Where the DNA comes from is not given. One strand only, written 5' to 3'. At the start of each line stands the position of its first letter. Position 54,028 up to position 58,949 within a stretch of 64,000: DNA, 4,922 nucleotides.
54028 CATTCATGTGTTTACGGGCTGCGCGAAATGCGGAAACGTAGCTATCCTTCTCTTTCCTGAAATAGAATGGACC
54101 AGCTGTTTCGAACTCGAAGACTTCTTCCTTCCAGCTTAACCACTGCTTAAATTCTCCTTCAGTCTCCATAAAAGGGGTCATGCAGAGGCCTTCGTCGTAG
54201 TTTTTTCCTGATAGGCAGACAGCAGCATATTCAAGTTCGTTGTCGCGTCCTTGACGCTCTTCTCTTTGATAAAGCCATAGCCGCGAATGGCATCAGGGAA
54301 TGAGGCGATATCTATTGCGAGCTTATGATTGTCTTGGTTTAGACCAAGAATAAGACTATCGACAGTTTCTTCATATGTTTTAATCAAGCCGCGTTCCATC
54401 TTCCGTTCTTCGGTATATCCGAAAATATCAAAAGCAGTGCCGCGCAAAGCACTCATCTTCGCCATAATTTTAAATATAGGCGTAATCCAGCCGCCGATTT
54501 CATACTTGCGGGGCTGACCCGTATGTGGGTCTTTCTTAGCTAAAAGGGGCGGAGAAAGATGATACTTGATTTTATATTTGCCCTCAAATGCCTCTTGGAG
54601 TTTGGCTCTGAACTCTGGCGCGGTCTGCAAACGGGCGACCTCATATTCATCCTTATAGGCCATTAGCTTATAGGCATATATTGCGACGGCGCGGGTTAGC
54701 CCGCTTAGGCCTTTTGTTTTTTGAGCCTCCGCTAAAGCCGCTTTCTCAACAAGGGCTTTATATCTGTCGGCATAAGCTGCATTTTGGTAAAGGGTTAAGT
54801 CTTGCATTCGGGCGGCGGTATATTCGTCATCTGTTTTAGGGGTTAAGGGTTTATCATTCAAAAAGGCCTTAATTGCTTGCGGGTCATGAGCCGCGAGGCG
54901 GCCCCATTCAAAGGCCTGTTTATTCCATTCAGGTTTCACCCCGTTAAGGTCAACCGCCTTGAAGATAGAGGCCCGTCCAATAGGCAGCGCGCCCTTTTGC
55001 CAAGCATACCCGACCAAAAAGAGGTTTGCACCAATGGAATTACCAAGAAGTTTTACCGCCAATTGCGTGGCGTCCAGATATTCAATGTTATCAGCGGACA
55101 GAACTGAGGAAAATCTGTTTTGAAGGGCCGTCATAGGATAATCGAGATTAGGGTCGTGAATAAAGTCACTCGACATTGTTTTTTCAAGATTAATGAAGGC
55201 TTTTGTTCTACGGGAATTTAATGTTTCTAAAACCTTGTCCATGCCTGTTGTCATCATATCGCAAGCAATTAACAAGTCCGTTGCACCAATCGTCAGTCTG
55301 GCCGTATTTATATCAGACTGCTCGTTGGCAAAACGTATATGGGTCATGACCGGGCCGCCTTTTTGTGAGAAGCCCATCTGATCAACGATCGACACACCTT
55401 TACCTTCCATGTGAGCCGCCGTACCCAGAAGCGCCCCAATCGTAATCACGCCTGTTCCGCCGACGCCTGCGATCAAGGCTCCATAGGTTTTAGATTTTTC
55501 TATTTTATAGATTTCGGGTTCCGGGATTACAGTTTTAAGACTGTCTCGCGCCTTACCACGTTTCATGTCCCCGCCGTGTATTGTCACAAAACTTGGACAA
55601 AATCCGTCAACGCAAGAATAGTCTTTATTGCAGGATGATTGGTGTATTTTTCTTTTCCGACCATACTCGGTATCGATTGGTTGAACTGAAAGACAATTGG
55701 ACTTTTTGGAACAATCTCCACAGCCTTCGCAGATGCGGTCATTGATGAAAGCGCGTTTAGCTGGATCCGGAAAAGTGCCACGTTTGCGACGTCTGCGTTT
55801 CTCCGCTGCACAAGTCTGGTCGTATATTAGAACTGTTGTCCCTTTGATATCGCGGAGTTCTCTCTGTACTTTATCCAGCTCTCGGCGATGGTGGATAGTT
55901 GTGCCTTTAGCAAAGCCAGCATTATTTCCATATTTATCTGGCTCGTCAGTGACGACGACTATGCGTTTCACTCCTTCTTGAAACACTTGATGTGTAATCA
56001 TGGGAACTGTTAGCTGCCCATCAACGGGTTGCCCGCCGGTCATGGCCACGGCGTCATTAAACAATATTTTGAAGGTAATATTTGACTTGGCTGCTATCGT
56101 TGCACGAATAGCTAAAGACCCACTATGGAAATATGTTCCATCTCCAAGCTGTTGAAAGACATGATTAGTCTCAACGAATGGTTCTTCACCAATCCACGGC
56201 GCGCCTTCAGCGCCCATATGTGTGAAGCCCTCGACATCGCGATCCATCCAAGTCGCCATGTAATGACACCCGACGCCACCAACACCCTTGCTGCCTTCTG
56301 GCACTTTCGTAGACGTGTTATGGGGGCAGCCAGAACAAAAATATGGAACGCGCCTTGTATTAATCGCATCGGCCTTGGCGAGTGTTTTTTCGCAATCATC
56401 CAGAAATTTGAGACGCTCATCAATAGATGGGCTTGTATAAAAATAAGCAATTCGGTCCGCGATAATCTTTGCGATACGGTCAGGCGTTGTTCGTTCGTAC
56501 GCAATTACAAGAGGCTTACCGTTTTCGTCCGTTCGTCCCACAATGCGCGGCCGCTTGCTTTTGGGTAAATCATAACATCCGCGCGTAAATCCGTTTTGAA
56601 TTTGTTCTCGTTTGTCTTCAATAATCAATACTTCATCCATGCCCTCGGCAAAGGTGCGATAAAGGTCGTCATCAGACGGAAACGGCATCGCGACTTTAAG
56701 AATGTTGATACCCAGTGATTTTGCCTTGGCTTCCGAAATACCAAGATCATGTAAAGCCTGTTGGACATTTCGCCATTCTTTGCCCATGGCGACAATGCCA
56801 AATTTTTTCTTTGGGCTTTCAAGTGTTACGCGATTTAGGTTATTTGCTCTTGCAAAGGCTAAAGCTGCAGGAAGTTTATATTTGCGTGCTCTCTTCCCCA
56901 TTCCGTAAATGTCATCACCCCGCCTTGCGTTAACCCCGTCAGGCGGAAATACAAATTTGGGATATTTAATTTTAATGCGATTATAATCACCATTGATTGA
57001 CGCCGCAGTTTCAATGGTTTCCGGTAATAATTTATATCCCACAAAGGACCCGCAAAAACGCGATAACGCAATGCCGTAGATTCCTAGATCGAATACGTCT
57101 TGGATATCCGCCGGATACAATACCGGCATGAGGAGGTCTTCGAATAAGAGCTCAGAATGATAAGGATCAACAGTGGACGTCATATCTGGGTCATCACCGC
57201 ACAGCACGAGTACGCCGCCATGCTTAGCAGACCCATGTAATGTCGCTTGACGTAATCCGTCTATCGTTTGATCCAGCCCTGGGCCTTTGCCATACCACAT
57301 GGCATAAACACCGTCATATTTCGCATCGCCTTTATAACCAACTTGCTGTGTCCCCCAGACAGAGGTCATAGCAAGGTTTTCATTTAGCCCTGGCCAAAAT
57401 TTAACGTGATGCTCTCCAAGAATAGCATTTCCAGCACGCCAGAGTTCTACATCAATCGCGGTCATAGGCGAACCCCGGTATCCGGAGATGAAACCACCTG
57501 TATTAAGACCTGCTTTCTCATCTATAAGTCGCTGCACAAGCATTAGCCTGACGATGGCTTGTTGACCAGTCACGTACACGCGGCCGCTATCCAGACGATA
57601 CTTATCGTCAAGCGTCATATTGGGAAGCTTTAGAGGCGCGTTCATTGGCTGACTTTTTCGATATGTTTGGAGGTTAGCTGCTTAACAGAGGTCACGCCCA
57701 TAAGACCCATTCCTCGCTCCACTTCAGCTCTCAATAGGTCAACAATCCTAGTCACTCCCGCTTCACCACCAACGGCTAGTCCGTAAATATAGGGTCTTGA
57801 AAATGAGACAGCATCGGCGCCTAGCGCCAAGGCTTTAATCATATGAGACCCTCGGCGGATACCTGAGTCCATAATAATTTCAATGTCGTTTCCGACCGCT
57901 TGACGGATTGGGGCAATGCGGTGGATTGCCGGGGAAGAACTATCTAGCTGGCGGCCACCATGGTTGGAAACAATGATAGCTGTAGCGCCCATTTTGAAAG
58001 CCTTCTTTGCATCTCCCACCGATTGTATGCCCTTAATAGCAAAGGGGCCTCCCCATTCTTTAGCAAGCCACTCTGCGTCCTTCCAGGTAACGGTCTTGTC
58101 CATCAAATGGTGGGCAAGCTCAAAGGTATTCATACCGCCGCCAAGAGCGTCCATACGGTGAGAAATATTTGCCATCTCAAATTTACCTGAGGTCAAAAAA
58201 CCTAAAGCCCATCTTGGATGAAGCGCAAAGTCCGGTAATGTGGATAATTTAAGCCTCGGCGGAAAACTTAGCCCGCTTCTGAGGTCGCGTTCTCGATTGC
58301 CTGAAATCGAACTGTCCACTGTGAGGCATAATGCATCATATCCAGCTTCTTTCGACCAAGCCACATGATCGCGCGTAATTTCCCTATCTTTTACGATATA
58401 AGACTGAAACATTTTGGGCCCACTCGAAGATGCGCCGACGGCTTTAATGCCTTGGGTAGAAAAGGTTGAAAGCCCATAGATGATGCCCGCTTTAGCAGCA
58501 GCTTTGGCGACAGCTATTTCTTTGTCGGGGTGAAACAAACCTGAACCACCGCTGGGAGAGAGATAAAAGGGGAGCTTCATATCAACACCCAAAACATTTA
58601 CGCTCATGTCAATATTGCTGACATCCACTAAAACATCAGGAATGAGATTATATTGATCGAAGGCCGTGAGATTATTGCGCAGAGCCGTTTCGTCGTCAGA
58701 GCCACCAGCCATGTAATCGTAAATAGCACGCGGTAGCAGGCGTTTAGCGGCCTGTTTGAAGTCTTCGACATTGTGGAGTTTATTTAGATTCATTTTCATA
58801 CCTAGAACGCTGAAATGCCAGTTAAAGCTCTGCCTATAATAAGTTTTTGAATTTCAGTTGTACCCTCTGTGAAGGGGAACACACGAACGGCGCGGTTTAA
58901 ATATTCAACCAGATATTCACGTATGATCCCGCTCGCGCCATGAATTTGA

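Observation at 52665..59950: Translationally coupled five-gene operon spelling out a 2-hydroxy-acid to acyl-CoA catabolic route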

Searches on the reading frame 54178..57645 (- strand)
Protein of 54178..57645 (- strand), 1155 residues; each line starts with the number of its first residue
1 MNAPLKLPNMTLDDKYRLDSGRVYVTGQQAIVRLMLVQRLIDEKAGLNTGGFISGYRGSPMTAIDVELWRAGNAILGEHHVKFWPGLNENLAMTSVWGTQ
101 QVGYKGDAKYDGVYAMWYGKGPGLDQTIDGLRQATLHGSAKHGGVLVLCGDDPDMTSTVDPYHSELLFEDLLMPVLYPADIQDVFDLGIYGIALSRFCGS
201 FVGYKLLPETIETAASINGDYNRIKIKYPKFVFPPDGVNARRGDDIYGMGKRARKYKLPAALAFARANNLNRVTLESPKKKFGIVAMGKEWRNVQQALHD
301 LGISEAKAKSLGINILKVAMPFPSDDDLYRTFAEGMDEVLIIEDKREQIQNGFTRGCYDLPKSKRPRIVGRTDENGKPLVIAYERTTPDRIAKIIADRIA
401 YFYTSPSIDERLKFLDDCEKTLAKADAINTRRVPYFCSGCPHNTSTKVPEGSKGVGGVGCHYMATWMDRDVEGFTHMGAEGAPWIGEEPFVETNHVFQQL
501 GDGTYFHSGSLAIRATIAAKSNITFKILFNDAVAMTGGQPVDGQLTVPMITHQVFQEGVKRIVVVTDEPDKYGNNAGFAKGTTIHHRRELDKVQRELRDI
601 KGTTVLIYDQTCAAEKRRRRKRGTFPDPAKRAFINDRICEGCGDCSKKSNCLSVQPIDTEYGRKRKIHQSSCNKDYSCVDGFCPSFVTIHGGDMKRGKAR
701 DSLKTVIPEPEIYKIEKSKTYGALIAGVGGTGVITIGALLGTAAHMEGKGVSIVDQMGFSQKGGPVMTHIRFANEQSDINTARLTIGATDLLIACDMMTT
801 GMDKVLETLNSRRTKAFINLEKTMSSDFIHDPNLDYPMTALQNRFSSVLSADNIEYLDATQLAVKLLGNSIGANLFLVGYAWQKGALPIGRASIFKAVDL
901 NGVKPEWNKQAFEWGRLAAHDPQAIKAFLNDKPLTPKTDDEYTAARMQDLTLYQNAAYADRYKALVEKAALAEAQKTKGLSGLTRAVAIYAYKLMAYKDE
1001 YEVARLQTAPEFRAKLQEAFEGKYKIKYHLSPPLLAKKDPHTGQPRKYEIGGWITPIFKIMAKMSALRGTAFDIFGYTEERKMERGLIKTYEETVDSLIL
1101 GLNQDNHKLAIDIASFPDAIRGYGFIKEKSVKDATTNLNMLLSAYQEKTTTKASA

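Call 3: search_protein_families(library=pfam, proteins=[window:54178-57645:-])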
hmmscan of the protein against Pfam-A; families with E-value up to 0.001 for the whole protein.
window:54178-57645:- (1155 aa): 3 families
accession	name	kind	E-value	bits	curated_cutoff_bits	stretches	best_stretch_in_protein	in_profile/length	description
PF20169.3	DUF6537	-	5.1e-64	216.3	27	1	941-1136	3-199/203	Family of unknown function (DUF6537)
PF01558.24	POR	-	4.2e-19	69.8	27.4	1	729-915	1-171/173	Pyruvate ferredoxin/flavodoxin oxidoreductase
PF02775.26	TPP_enzyme_C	-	0.00019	21.7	21.9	1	457-606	1-149/151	Thiamine pyrophosphate enzyme, C-terminal TPP binding domain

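Call 4: search_protein_families(library=ncbifam, proteins=[window:54178-57645:-])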
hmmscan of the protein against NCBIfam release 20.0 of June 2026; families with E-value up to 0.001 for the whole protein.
window:54178-57645:- (1155 aa): 24 families
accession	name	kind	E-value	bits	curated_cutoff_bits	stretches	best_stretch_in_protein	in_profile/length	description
NF009589.0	PRK13030.1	subfamily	0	1488.6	816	1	7-1152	13-1164/1170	indolepyruvate ferredoxin oxidoreductase family protein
NF009588.0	PRK13029.1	subfamily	0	1480.3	952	1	7-1153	13-1184/1196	indolepyruvate ferredoxin oxidoreductase family protein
TIGR03336.1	IOR_alpha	equivalog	9.8e-31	106.7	650.9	1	51-680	21-588/595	indolepyruvate ferredoxin oxidoreductase subunit alpha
NF005322.0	PRK06853.1-2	equivalog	2.6e-19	69.8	237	1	718-920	3-194/197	indolepyruvate oxidoreductase subunit beta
NF005323.0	PRK06853.1-3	equivalog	5.1e-16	59.2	238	1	717-917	3-193/197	indolepyruvate oxidoreductase subunit beta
TIGR03334.1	IOR_beta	equivalog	3e-15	56.7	205.8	1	723-914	3-186/189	indolepyruvate ferredoxin oxidoreductase subunit beta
NF004915.0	PRK06274.1-1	equivalog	1.1e-13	51.1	274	1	723-916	5-189/194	indolepyruvate oxidoreductase subunit beta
NF005325.0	PRK06853.1-5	equivalog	1.3e-13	51.2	230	1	722-916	5-188/192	indolepyruvate oxidoreductase subunit beta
NF005328.0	PRK06853.2-2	equivalog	8.7e-13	48.4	240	1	723-885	6-153/192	indolepyruvate oxidoreductase subunit beta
NF005327.0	PRK06853.2-1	equivalog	7.9e-11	42.1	242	1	723-897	6-168/194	indolepyruvate oxidoreductase subunit beta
NF004917.0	PRK06274.1-3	equivalog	3.7e-10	40.1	284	1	721-899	3-171/203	indolepyruvate oxidoreductase subunit beta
NF005324.0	PRK06853.1-4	equivalog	6.4e-10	39.2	222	1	724-882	6-149/196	indolepyruvate oxidoreductase subunit beta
NF005326.0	PRK06853.1-6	equivalog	2.8e-09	37.1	348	1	719-915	2-192/202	indolepyruvate oxidoreductase subunit beta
NF004918.0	PRK06274.1-4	equivalog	2.8e-09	37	278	1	721-899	3-170/202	indolepyruvate oxidoreductase subunit beta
NF005329.0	PRK06853.2-4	equivalog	6e-08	33.1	267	1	724-780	5-62/175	indolepyruvate oxidoreductase subunit beta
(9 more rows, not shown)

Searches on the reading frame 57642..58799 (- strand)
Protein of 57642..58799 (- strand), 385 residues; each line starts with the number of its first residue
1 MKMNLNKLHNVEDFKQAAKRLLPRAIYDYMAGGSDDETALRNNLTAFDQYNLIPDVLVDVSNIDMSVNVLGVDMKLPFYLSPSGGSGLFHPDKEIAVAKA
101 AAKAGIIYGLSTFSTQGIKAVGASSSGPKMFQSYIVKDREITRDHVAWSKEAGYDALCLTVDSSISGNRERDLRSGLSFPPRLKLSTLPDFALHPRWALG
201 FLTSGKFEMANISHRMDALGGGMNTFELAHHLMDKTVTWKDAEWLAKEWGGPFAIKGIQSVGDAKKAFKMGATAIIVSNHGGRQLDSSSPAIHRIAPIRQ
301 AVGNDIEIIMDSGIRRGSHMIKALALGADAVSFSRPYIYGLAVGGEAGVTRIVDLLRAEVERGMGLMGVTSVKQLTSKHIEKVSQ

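Call 3: search_protein_families(library=pfam, proteins=[window:57642-58799:-])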
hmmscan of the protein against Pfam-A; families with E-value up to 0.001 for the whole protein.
window:57642-58799:- (385 aa): 3 families
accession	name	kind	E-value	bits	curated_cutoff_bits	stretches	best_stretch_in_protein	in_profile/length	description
PF01070.24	FMN_dh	-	2.1e-127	425.4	24.9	1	18-381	1-349/350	FMN-dependent dehydrogenase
PF00478.31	IMPDH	-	0.00019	21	25.6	0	291-331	195-233/345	IMP dehydrogenase / GMP reductase domain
PF01645.23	Glu_synthase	-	0.00031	20.5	20.4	1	298-336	268-306/369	Conserved region in glutamate synthase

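Call 4: search_protein_families(library=ncbifam, proteins=[window:57642-58799:-])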
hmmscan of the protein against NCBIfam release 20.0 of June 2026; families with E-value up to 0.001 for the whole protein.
window:57642-58799:- (385 aa): 6 families
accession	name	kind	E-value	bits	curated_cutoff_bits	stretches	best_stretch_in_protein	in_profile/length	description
NF008398.0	PRK11197.1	subfamily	3.4e-90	302.6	376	1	11-380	6-375/381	L-lactate dehydrogenase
TIGR03966.1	actino_HemFlav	equivalog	8.1e-85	284.8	470.85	1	9-379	6-376/385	pre-mycofactocin synthase MftD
NF033901.1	L_lactate_LldD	exception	5.2e-78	262.7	550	1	12-379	7-374/377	FMN-dependent L-lactate dehydrogenase LldD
TIGR02708.1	L_lactate_ox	equivalog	4.5e-73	246.4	645.5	2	230-376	208-354/367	L-lactate oxidase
TIGR02151.1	IPP_isom_2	equivalog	1.9e-15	56.6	281.3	1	295-379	250-333/338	type 2 isopentenyl-diphosphate Delta-isomerase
TIGR01302.1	IMP_dehydrog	equivalog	6.9e-05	21.9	481.5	1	300-369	322-388/450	IMP dehydrogenase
